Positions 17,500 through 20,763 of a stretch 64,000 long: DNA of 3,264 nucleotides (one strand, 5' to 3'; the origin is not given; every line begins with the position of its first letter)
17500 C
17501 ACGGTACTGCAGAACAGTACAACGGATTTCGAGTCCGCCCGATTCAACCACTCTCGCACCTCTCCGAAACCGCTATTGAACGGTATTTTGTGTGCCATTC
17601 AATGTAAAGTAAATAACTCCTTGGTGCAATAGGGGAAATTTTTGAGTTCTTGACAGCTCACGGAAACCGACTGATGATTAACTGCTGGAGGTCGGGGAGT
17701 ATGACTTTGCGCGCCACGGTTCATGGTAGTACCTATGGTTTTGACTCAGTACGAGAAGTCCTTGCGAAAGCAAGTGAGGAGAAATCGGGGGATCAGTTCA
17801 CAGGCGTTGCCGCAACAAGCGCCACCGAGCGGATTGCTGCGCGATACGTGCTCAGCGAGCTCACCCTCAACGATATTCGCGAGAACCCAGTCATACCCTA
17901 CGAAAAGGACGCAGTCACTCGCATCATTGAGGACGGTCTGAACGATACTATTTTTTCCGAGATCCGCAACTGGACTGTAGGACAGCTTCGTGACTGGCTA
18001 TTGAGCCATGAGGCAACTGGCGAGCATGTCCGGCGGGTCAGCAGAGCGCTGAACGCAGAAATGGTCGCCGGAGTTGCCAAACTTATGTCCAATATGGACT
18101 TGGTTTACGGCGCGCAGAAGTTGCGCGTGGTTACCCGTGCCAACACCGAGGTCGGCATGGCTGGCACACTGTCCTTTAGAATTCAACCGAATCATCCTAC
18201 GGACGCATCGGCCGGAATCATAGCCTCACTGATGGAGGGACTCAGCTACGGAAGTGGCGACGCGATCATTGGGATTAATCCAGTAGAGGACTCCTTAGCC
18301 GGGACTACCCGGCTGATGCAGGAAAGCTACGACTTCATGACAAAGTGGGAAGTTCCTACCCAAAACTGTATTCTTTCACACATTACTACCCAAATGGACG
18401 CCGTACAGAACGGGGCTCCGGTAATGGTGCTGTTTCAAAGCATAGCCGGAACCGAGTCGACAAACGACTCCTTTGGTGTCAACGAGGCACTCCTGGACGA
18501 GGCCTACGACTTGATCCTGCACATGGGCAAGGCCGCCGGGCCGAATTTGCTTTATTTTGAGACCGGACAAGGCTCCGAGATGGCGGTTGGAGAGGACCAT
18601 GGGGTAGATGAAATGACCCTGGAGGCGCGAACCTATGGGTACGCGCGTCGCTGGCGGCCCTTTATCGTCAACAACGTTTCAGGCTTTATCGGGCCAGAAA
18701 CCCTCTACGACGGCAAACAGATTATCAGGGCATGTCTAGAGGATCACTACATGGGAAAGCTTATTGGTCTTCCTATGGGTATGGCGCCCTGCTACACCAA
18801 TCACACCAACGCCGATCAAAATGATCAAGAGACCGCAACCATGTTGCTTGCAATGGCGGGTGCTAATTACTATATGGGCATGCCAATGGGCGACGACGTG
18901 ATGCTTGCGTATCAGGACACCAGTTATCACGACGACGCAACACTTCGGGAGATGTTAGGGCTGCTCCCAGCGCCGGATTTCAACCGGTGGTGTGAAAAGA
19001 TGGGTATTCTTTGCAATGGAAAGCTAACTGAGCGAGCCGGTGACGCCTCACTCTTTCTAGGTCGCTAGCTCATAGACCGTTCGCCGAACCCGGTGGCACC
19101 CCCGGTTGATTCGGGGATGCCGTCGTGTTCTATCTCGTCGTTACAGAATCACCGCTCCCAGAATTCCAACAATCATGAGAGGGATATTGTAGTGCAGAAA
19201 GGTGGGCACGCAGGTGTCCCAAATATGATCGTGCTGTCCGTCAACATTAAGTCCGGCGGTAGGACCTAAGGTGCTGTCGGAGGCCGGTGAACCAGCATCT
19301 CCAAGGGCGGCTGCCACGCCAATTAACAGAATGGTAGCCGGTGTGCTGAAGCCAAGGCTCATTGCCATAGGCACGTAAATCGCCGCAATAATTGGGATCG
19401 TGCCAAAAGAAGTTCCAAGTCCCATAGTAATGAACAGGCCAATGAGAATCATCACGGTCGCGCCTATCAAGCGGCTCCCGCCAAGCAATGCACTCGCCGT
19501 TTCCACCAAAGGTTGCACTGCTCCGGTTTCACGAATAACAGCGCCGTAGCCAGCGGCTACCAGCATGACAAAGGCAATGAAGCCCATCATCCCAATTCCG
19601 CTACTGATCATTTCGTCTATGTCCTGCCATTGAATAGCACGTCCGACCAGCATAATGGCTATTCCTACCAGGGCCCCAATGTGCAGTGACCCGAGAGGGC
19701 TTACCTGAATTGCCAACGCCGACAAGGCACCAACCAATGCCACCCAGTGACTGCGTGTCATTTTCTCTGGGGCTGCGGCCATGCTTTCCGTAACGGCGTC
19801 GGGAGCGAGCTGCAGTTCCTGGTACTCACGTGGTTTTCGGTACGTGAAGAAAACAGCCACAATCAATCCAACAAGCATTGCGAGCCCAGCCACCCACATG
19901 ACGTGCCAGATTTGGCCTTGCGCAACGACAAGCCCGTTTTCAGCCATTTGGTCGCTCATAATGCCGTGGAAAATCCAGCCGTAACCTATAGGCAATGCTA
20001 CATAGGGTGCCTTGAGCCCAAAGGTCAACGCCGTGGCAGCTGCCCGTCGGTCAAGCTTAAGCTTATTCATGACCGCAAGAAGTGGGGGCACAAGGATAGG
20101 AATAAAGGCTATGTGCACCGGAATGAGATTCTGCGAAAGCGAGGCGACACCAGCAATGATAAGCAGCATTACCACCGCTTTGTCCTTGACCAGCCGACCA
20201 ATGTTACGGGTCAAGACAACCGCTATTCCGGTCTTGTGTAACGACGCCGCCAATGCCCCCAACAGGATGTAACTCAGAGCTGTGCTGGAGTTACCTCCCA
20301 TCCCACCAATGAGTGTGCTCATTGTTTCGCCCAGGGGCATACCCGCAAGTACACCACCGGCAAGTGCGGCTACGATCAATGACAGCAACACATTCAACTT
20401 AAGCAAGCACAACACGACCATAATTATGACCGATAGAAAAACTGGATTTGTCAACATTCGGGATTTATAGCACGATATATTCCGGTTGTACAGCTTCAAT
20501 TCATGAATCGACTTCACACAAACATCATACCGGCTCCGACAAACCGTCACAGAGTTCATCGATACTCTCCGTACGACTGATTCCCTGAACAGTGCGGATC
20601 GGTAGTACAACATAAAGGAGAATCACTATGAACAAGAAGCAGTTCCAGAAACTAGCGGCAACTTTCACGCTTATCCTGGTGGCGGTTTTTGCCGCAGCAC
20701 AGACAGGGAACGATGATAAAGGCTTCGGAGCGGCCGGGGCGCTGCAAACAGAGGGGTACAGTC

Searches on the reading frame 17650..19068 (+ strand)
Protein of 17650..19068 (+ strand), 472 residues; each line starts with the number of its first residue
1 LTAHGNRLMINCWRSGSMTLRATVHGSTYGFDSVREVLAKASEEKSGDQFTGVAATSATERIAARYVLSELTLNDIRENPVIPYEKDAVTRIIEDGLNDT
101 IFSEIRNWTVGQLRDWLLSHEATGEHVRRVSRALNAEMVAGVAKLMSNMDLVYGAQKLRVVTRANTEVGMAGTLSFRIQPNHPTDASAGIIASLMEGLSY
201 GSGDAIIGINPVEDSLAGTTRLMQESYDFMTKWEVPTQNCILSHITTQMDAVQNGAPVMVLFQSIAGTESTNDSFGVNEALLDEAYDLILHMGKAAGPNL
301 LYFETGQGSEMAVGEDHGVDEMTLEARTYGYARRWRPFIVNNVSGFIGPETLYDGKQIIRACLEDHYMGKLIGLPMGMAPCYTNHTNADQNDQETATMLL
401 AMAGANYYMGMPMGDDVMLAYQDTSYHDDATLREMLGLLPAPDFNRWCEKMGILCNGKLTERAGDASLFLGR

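Call 29: search_protein_families(library=pfam, proteins=[window:17650-19068:+], max_evalue=0.000001)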
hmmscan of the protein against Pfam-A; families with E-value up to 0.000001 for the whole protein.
window:17650-19068:+ (472 aa): 1 family
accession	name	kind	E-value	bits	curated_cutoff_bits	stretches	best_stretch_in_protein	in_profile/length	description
PF06751.17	EutB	-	2.2e-198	659.9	25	1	29-461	1-434/435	Ethanolamine ammonia lyase large subunit (EutB)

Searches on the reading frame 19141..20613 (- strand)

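Call 29: search_protein_families(library=pfam, proteins=[window:19141-20613:-], max_evalue=0.000001)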
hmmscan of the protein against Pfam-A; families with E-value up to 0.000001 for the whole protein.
window:19141-20613:- (490 aa): 3 families
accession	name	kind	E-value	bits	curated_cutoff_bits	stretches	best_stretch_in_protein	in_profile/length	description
PF03553.21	Na_H_antiporter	-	4.7e-67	226.8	23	1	196-484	2-303/303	Na+/H+ antiporter family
PF13726.12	Na_H_antiport_2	-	1.5e-23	83.2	29.8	1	56-139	1-84/87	Na+-H+ antiporter family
PF03600.22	CitMHS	-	1.6e-09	37.8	31.9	1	73-334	8-244/336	Citrate transporter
